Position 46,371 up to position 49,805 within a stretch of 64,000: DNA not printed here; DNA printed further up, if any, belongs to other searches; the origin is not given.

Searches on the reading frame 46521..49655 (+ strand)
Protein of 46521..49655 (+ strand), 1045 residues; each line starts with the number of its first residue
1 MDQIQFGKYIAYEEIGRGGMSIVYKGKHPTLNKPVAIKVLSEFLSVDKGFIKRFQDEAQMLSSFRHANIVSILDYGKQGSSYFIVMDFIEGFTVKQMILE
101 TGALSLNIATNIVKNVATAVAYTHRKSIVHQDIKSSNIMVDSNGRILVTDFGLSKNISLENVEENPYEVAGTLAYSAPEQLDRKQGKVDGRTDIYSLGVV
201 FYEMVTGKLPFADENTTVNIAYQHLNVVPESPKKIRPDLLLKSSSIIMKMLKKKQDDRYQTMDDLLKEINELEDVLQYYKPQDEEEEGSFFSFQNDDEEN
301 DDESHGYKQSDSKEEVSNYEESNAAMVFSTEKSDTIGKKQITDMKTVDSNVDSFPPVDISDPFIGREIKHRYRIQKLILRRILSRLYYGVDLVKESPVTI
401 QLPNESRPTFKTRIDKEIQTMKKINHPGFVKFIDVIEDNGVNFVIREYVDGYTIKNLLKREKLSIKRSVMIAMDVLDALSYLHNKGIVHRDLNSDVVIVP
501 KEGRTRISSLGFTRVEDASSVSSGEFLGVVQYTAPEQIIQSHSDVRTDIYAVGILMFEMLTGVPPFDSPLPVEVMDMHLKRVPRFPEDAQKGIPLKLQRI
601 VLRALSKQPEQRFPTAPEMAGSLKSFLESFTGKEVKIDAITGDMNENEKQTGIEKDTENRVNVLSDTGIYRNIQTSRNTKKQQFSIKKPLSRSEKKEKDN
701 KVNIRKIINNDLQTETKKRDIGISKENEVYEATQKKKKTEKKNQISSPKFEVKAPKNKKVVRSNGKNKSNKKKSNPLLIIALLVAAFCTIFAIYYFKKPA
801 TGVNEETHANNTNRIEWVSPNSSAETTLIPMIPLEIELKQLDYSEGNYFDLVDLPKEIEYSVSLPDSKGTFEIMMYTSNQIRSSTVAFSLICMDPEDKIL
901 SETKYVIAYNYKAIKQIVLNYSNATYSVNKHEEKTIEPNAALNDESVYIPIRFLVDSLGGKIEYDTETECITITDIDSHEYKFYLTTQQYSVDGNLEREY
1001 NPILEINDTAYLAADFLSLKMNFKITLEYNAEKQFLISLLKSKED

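Call 56: search_protein_families(library=pfam, proteins=[window:46521-49655:+], max_evalue=0.0001)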
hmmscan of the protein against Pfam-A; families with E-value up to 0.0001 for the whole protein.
window:46521-49655:+ (1045 aa): 5 families
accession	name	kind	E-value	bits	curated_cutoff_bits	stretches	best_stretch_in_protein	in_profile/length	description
PF00069.31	Pkinase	-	1.4e-84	284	31.7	2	11-262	3-255/263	Protein kinase domain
PF07714.23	PK_Tyr_Ser-Thr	-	9.5e-66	222.2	23.1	2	12-258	4-248/258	Protein tyrosine and serine/threonine kinase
PF03109.22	ABC1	-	5.8e-10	39.2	22.9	1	80-159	141-219/244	ABC1 atypical kinase-like domain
PF07833.16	Cu_amine_oxidN1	-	6.2e-09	36.2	24.2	1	935-1028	8-100/108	Copper amine oxidase N-terminal domain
PF14531.12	Kinase-like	-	6.7e-09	35.8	25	1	119-240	157-277/289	Kinase-like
